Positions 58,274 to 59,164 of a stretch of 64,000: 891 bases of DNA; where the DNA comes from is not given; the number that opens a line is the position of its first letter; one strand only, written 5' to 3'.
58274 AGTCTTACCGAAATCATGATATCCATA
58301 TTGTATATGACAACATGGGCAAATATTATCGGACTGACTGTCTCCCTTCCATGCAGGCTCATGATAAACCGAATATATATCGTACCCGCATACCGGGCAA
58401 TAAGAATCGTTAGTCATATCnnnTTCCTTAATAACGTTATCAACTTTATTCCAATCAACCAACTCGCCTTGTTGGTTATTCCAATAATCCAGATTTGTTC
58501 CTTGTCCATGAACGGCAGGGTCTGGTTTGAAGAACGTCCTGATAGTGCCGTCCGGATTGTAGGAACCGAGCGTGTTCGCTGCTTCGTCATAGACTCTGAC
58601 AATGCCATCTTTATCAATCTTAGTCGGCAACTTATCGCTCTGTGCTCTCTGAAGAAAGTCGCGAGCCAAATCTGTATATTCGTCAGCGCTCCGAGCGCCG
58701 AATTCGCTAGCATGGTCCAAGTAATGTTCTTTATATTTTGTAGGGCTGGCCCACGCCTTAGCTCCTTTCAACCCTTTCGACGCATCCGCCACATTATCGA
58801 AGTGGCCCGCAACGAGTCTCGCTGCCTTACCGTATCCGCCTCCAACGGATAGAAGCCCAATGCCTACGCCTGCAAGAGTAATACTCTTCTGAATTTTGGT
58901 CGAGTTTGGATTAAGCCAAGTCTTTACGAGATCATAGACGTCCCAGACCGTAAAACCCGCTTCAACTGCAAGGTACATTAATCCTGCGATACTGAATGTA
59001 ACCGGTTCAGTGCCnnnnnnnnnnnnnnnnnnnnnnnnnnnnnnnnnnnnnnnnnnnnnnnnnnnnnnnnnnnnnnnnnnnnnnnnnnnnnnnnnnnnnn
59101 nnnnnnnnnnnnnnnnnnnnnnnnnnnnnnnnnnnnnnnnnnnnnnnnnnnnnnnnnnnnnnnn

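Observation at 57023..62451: Polymorphic-toxin locus: three RHS C-terminal cassettes with different tips, each followed by a small candidate immunity gene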

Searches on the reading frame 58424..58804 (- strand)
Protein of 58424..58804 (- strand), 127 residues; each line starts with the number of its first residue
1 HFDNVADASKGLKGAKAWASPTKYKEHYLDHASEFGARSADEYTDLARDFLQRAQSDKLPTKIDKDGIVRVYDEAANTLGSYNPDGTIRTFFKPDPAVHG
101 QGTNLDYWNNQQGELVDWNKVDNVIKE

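Call 43: search_protein_representatives(protein=window:58424-58804:-)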
Query: 127 residues. Proteins with E-value up to 0.001 (for the whole library): 1456; up to 1e-10: 639; up to 1e-30: 11. The best 150 are listed.
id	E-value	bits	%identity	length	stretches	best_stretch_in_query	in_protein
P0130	2.0e-34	134.8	59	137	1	13-113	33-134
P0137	2.4e-34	134.6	60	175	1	16-114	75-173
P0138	4.2e-34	133.8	53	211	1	8-113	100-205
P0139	1.1e-33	132.4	55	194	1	10-113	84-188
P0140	7.1e-33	129.8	56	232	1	12-114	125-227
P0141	8.6e-33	129.6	56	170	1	12-117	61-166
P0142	6.6e-32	126.7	53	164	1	11-114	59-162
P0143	6.7e-32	126.7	53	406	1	8-118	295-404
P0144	2.6e-31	124.8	55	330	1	15-113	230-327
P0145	4.5e-31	124.0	53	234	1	9-113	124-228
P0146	6.7e-31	123.5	50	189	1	9-113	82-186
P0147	1.2e-30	122.6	54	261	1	11-113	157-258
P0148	1.3e-30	122.5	53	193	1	12-114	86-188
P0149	1.7e-30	122.2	52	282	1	13-118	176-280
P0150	2.1e-30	121.9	54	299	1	12-119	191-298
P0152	3.3e-30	121.2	52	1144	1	14-116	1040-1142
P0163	4.0e-28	114.5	49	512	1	9-113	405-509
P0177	8.5e-27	110.2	47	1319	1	13-116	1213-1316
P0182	2.0e-26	109.0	50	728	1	13-113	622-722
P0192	1.1e-25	106.6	48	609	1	11-113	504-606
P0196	2.1e-25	105.7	55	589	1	15-114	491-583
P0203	6.7e-25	104.0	46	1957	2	11-113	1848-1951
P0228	1.3e-23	99.9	52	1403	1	6-98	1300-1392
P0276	9.8e-22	93.8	38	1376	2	14-98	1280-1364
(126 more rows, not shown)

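Call 45: search_protein_families(library=pfam, proteins=[P0152, P0177, P0203, P0228, P0276, P0182, P0163, P0192, P0196], max_evalue=0.01)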
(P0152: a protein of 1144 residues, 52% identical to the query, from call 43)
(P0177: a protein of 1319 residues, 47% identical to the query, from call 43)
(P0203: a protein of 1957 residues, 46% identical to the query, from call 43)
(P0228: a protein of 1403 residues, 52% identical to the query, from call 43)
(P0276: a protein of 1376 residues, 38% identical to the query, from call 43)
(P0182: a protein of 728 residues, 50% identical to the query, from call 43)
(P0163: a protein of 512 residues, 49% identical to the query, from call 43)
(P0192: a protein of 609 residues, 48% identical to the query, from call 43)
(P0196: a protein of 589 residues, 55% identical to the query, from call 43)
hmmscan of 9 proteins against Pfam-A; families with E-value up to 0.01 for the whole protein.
P0152 (1144 aa): 0 families

P0177 (1319 aa): 0 families

P0203 (1957 aa): 4 families
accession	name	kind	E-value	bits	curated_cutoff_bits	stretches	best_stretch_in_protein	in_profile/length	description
PF05593.20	RHS_repeat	-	2.2e-23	82.6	22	3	846-880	1-35/38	RHS Repeat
PF07591.16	PT-HINT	-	1.9e-11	44.8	27.7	1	1691-1818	8-136/137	Pretoxin HINT domain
PF01079.26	Hint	-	7.4e-06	26.1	29.7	1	1674-1760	10-95/213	Hint module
PF05203.21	Hom_end_hint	-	0.0032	17.9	32.1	1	1678-1740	2-58/228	Hom_end-associated Hint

P0228 (1403 aa): 3 families
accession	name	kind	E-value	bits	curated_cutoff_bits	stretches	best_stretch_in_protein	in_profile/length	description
PF05593.20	RHS_repeat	-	1e-21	77.2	22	2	472-510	2-36/38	RHS Repeat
PF15283.12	DUF4595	-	0.0093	16.4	34.2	0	491-611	31-142/202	Domain of unknown function (DUF4595) with porin-like fold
PF25023.1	TEN_YD-shell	-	0.01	14.4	50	0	355-429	565-635/909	Teneurin YD-shell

P0276 (1376 aa): 1 family
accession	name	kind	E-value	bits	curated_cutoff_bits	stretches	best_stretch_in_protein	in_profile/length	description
PF05593.20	RHS_repeat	-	1.5e-45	153.1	22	5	567-601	1-35/38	RHS Repeat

P0182 (728 aa): 1 family
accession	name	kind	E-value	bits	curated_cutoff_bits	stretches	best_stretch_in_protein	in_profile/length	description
PF05593.20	RHS_repeat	-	6.5e-05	23.7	22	0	148-174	1-32/38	RHS Repeat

P0163 (512 aa): 0 families

P0192 (609 aa): 0 families

P0196 (589 aa): 1 family
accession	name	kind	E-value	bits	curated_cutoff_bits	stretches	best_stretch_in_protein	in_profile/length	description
PF05593.20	RHS_repeat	-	2.3e-13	50.6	22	2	8-39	1-31/38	RHS Repeat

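Call 48: search_protein_families(library=ncbifam, proteins=[window:58424-58804:-], max_evalue=0.1)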
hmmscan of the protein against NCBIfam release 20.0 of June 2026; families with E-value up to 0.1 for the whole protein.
window:58424-58804:- (127 aa): 0 families

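Call 53: predict_structure(alignment_id=A3)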
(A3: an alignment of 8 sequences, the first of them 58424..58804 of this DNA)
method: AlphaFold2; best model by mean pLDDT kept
length: 127 residues; sequences in the alignment: 8
mean_pLDDT: 77.6   pTM: 0.68
mean pLDDT of the five models: 77.6, 75.2, 73.8, 72.1, 71.0
residues with pLDDT >= 90: 2; 70-90: 96; 50-70: 26; < 50: 3
segments of 3 or more residues with pLDDT < 50: none
pLDDT, mean of each block of 10 residues (from residue 1): 63 70 85 78 85 82 88 85 81 61 80 83 62
secondary structure, 60 per line:
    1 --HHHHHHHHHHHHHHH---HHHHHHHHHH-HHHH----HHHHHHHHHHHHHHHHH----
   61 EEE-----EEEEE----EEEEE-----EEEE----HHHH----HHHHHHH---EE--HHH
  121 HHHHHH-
elements in order: H3-17 H21-30 H32-35 H40-56 E61-63 E69-73 E78-82 E88-91 H96-99 H104-110 H118-126

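Call 55: fold_search(model_id=the predicted structure, library=pdb)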
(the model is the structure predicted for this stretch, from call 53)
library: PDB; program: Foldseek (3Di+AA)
matches with E <= 10: 551; with E <= 0.001: 0
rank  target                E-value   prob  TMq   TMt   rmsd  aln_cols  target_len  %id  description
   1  8ey4_A                5.8e-03  0.99  0.40  0.54   7.8       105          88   23  Contact-dependent growth inhibition toxin-immunity protein complex from E. coli O32:H37 (released 2023-11-08)
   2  1v74_A                1.1e-01  0.69  0.40  0.45   5.4        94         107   17  Structure of the E. coli colicin D bound to its immunity protein ImmD (released 2004-03-30)
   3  5znm_A                1.7e-01  0.60  0.39  0.17   5.4        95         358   17  Colicin D Central Domain and C-terminal tRNase domain (released 2018-08-29)
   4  1tfk_A                1.9e-01  0.54  0.37  0.46   6.6        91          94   15  Ribonuclease from Escherichia coli complexed with its inhibtor protein (released 2005-03-01)
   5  5znm_B                1.9e-01  0.51  0.39  0.17   6.5        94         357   16  Colicin D Central Domain and C-terminal tRNase domain (released 2018-08-29)
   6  7qrv_D                2.8e-01  0.72  0.26  0.12   2.3        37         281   14  Crystal structure of NHL domain of TRIM2 (full C-terminal) (released 2022-05-04)
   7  7b96_A                3.0e-01  0.44  0.24  0.12   2.8        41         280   17  NHL domain of human TRIM2 (released 2022-01-12)
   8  1tfo_A                3.2e-01  0.41  0.36  0.42   4.8        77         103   16  Ribonuclease from Escherichia coli complexed with its inhibitor protein (released 2005-03-01)
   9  9m58_A                3.4e-01  0.77  0.24  0.08   1.2        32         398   25  Cu/Zn-superoxide dismutase from Deinococcus radiodurans (Calcium-free) (released 2025-09-24)
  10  6tjd_A                3.6e-01  0.60  0.23  0.18   1.8        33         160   36  Crystal structure of the computationally designed Cake4 protein (released 2020-05-06)
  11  9m59_A                4.1e-01  0.72  0.24  0.07   1.2        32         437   25  Cu/Zn-superoxide dismutase from Deinococcus radiodurans (Calcium-bound) (released 2025-09-24)
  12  9e8j_K                4.1e-01  0.06  0.16  0.11  12.5        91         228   19  Nub1/Fat10-processing human 26S proteasome bound to Txnl1 with Rpt1 at top of spiral staircase (released 2024-12-04)
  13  8j72_A                5.0e-01  0.57  0.24  0.11   1.8        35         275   28  Crystal structure of mammalian Trim71 in complex with lncRNA Trincr1 (released 2024-03-06)
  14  7qrv_B                5.3e-01  0.54  0.25  0.12   2.4        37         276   14  Crystal structure of NHL domain of TRIM2 (full C-terminal) (released 2022-05-04)
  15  7b2r_A                5.3e-01  0.51  0.25  0.12   2.2        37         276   14  Crystal structure of NHL domain of TRIM2 (released 2021-01-13)
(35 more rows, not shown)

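Call 99: search_solved_structures(query=A3, max_evalue=1)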
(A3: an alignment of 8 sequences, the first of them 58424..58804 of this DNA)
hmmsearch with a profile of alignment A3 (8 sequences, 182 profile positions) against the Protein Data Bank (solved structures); distinct sequences matched with E-value up to 1: 26.
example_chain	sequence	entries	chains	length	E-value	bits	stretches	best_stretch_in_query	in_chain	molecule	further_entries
8ey4_A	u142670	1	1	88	1.7e-16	64.1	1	91-176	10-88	PT-VENN domain-containing protein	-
7awy_A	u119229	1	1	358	0.00017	24.9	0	137-163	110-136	Scone-R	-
6tjf_A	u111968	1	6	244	0.00022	24.6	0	131-162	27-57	Cake6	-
3q7w_A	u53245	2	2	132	0.00062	23.1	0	131-153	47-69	de novo designed beta-trefoil architecture with symmetric primary structure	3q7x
6tje_A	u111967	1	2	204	0.0012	22.1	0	139-162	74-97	Cake5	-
7awz_A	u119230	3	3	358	0.0015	21.9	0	137-163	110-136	Scone-E | SconeE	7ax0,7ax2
3hxj_A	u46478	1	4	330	0.011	19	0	130-163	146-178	Pyrrolo-quinoline quinone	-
6tjd_A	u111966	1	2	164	0.013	18.8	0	131-162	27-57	Cake4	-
3p6j_A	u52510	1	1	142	0.064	16.6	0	131-153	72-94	de novo designed beta-trefoil architecture with symmetric primary structure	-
4qkr_A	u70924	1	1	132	0.068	16.5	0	131-153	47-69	DE NOVO PROTEIN 6XTYR/PV2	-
4d8h_A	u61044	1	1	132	0.082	16.2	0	131-153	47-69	de novo protein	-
3o4d_A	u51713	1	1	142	0.17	15.2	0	131-153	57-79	de novo designed beta-trefoil architecture with symmetric primary structure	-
3o4c_A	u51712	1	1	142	0.19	15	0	131-153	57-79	de novo designed beta-trefoil architecture with symmetric primary structure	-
3o4b_A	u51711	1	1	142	0.22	14.8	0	131-153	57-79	de novo designed beta-trefoil architecture with symmetric primary structure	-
8xks_F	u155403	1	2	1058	0.32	14.3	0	118-161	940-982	AAA+ ATPase domain-containing protein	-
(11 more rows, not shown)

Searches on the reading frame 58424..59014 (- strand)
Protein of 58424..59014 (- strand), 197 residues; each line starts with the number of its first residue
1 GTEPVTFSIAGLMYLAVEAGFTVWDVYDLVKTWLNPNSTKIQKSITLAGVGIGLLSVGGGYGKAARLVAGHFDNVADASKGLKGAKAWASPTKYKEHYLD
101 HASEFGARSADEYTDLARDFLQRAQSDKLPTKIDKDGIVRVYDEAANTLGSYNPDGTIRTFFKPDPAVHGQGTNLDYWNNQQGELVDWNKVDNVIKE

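Call 15: search_protein_families(library=pfam, proteins=[window:58424-59014:-], max_evalue=1)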
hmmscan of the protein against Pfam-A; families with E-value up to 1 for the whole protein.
seq(197 aa): 0 families

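Call 16: search_solved_structures(query=window:58424-59014:-, max_evalue=10)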
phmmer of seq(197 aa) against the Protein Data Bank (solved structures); distinct sequences matched with E-value up to 10: 3.
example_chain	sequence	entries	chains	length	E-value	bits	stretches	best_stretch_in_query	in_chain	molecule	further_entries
8ey4_A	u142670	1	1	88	0.00028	24.3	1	96-180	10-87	PT-VENN domain-containing protein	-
2z2n_A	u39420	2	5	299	0.9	12.8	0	132-181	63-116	virginiamycin B lyase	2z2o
2z2p_A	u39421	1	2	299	1.2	12.4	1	132-181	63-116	Virginiamycin B lyase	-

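Call 17: search_solved_structures(query=window:58424-59014:-, max_evalue=0.01, show_alignments=1)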
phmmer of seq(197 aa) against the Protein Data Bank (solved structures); distinct sequences matched with E-value up to 0.01: 1.
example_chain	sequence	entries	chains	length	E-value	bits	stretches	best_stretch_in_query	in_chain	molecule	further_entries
8ey4_A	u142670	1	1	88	0.00028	24.3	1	96-180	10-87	PT-VENN domain-containing protein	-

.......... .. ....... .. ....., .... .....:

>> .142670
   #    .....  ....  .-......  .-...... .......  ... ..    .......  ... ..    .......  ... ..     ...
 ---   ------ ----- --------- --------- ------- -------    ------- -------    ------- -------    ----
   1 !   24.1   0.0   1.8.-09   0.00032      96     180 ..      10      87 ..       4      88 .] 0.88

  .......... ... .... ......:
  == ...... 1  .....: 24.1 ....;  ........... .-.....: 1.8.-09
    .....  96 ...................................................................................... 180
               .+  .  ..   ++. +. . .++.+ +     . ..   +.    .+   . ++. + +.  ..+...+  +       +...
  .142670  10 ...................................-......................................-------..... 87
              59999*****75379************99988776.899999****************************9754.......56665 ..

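Call 31: find_homologous_proteins(query=window:58424-59014:-, max_evalue=0.001)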
Query seq(197 aa) (197 aa): 7 proteins with E <= 0.001 among 333 candidates.
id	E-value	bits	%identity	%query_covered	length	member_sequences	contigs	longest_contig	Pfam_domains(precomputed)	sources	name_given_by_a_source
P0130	2.8e-33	134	65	45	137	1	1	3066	-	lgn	-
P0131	1.1e-24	106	37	80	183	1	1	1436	-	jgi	jgi:hypothetical protein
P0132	1.2e-13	70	48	44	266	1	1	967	-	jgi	jgi:hypothetical protein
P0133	2.3e-7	49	36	41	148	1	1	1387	-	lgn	-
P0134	4.3e-6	45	34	47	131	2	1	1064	-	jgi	-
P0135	5.1e-6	45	34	41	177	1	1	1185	-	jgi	jgi:hypothetical protein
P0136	5.4e-4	38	36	44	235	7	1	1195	PF25310.2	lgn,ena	-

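Call 48: search_protein_families(library=ncbifam, proteins=[P0130, P0132, P0136], max_evalue=0.1)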
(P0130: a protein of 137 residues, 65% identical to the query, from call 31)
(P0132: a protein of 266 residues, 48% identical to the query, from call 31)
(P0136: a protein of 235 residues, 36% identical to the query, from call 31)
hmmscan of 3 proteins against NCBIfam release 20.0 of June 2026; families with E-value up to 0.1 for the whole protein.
P0130 (137 aa): 0 families

P0132 (266 aa): 0 families

P0136 (235 aa): 0 families

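Call 49: find_encoding_contigs(protein=P0130, flank=3000, max_places=4)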
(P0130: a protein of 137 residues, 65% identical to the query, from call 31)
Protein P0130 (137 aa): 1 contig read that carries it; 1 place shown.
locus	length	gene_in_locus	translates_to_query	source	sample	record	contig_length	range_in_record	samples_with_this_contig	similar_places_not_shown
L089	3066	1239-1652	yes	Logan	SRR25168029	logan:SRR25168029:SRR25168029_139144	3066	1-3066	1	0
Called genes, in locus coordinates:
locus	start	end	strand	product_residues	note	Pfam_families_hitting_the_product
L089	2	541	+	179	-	?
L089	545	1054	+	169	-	-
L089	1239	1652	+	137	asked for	-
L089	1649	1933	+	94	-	-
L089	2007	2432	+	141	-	-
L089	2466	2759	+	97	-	-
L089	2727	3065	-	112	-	?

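Call 50: find_encoding_contigs(protein=P0131, flank=3000, max_places=4)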
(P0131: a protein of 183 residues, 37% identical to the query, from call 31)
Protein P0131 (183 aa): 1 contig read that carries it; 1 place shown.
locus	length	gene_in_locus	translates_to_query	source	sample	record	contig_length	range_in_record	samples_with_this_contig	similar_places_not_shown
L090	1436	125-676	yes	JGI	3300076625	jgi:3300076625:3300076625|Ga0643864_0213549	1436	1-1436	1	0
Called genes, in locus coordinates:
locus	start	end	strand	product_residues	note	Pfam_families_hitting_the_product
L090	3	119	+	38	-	?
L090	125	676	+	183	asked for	-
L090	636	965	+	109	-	-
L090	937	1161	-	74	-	-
